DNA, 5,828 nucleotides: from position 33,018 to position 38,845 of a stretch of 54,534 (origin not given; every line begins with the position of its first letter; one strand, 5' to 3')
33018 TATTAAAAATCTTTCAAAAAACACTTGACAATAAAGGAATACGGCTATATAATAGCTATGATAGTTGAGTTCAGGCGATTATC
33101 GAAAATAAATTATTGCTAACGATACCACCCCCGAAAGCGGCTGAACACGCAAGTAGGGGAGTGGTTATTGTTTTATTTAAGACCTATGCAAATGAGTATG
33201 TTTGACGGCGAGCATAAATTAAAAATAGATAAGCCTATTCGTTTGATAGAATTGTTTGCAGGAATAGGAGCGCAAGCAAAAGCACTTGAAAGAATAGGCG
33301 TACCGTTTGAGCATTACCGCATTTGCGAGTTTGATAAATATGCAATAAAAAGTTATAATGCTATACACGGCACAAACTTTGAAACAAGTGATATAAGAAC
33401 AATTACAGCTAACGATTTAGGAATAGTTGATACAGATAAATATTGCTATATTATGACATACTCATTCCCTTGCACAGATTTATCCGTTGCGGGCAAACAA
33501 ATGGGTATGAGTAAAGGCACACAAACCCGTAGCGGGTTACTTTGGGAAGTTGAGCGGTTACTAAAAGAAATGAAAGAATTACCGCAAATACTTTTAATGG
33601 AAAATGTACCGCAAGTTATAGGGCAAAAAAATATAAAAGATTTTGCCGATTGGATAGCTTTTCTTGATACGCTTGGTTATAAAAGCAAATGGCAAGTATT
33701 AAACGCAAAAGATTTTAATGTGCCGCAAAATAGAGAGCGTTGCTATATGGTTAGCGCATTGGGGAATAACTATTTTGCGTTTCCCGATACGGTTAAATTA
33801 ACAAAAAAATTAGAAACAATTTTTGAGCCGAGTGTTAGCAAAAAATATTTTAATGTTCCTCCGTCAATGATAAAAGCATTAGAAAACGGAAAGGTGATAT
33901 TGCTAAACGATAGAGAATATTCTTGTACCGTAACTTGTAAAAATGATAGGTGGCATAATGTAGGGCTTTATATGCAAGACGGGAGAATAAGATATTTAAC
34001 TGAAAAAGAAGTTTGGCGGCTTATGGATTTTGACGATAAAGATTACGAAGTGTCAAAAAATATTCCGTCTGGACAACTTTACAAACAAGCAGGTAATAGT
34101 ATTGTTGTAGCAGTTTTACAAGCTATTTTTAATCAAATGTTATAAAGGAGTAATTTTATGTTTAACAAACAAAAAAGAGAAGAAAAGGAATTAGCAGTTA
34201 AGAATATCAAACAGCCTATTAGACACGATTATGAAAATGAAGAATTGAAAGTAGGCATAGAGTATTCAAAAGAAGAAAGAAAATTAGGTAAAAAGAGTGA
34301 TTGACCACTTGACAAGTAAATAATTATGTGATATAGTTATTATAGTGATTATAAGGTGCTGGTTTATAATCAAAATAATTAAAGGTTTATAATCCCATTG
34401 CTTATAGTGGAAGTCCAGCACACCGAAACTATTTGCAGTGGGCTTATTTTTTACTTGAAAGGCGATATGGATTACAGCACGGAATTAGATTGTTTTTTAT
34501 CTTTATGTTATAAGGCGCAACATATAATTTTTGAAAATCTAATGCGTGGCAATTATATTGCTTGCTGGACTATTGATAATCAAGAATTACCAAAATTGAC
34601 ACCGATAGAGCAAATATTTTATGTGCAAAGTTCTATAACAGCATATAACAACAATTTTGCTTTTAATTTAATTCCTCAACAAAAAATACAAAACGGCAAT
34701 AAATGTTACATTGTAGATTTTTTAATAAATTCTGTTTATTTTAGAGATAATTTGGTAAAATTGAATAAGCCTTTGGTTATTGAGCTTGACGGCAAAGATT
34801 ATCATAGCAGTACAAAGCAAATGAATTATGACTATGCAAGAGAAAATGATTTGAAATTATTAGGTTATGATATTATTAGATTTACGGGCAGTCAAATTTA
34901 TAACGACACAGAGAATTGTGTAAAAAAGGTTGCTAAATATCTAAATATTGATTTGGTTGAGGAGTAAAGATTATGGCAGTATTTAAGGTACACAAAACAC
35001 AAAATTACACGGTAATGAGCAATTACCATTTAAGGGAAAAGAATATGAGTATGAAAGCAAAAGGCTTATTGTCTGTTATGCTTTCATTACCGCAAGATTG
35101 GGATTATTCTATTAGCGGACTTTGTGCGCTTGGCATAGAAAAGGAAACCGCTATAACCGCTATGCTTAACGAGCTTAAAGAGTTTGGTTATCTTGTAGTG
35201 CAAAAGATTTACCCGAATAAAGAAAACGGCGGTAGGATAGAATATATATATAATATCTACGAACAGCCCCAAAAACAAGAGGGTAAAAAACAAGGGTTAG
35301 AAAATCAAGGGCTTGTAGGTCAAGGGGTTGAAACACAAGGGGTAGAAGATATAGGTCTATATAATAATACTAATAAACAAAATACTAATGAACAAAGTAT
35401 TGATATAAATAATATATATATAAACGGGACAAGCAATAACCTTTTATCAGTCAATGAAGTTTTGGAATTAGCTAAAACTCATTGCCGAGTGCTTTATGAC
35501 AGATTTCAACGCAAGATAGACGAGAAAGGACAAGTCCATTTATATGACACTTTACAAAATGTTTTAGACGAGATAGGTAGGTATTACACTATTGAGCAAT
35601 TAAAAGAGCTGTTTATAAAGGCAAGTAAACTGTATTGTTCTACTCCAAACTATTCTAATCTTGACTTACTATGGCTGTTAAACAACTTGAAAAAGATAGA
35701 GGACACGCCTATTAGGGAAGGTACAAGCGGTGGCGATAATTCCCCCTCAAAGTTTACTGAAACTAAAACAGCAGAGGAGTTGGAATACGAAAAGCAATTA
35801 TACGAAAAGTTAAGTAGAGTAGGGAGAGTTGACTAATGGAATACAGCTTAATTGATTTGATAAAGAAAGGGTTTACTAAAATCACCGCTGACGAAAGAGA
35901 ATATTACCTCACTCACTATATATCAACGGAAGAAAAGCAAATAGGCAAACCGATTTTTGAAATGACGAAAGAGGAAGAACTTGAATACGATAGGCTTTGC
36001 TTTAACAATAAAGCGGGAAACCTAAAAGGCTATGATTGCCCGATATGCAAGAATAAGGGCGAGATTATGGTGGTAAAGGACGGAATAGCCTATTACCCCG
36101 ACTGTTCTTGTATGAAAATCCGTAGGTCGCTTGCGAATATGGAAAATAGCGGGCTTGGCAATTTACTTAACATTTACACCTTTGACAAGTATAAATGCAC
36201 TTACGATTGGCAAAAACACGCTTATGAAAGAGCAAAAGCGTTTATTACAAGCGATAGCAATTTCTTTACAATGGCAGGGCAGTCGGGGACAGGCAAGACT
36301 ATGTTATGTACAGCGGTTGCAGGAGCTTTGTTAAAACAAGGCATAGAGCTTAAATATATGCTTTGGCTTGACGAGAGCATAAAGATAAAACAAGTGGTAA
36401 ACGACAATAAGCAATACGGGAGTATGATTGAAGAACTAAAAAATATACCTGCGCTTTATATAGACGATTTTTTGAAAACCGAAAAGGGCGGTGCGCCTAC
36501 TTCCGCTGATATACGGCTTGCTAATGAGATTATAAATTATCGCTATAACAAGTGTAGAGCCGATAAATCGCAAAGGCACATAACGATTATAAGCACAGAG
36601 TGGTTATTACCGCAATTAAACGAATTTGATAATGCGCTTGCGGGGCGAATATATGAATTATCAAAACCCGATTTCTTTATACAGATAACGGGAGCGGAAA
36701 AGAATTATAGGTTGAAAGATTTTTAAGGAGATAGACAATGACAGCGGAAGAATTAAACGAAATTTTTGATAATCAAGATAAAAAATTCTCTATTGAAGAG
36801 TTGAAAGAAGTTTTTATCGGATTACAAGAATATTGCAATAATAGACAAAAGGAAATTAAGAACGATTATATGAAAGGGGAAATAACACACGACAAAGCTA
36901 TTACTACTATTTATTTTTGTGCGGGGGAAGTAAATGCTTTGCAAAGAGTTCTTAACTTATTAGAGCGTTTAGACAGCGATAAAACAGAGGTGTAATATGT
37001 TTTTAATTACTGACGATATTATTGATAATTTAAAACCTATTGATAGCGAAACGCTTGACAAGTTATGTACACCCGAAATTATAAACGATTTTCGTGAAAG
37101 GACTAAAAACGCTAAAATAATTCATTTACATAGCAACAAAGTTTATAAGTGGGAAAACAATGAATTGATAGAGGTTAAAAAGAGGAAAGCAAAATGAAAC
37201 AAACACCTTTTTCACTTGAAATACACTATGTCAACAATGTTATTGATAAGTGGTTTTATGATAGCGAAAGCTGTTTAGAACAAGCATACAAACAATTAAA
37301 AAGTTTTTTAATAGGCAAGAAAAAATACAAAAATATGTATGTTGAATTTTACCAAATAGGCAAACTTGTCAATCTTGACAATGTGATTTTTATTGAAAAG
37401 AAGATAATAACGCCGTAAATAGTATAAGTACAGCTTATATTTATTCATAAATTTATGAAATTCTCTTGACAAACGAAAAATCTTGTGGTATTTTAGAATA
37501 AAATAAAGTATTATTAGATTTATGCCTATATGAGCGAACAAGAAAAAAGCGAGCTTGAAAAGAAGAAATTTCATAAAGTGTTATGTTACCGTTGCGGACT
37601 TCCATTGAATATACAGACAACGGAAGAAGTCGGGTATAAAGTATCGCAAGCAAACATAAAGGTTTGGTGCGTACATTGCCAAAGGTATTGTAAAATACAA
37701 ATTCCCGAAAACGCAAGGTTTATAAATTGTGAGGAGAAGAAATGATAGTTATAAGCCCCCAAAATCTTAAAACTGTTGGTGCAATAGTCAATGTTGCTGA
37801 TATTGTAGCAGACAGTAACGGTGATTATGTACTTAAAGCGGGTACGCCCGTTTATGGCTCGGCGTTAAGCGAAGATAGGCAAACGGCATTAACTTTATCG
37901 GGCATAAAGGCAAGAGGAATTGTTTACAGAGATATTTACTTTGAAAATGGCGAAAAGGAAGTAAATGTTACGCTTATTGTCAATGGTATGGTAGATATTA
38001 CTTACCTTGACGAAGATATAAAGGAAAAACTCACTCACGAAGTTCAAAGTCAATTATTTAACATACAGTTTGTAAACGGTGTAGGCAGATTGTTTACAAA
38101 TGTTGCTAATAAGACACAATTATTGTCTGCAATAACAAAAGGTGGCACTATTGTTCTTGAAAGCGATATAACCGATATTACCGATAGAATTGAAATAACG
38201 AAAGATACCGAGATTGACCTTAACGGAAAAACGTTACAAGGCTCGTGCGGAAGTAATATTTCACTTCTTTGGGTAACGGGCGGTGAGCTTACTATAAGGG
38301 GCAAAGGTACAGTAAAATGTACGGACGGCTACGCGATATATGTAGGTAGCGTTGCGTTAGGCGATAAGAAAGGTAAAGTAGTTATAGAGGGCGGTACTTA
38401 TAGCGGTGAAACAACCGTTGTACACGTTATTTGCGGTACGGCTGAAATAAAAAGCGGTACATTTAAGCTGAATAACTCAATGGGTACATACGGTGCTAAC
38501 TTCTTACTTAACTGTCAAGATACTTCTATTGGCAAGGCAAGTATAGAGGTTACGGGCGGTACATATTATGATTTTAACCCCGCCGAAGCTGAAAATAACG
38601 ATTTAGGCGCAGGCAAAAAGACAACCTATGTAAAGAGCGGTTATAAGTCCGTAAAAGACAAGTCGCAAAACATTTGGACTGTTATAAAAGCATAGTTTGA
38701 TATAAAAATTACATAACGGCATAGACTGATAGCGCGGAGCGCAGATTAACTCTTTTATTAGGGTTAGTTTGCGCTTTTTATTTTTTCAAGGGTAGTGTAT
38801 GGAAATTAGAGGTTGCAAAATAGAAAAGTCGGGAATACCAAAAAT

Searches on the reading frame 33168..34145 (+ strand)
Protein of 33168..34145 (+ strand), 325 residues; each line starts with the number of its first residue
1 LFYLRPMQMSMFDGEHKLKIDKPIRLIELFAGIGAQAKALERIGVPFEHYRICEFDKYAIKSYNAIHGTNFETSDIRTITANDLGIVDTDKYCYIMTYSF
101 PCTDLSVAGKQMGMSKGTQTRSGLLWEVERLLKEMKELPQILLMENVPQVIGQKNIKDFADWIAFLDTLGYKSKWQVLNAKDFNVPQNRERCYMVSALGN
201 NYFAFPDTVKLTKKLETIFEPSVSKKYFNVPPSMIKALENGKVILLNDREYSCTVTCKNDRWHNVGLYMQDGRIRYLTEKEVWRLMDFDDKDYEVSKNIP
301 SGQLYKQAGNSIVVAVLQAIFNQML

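Call 26: search_protein_families(library=phrogs, proteins=[window:33168-34145:+], max_evalue=0.00001)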
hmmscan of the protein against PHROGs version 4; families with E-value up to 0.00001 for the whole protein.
window:33168-34145:+ (325 aa): 6 families
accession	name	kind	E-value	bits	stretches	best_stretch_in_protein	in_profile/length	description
phrog_116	-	other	2.5e-71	242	1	16-325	200-490/779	DNA methyltransferase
phrog_363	-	other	1.5e-39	137.1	1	20-323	50-311/327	DNA methyltransferase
phrog_17284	-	unknown function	1.2e-13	51.9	1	252-325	135-211/245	-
phrog_16427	-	other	4.2e-11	44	1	270-324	113-168/235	DNA methyltransferase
phrog_5999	-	other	9.3e-09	36.3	1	26-129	5-104/109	DNA methyltransferase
phrog_26324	-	other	5.1e-07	30.9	1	263-322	136-201/210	DNA methyltransferase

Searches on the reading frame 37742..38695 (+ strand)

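Call 26: search_protein_families(library=phrogs, proteins=[window:37742-38695:+], max_evalue=0.00001)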
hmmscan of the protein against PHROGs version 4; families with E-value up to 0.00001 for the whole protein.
window:37742-38695:+ (317 aa): 1 family
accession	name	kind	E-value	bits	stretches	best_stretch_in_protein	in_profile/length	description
phrog_909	-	head and packaging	8.8e-10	39.8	1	9-112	20-111/113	major head protein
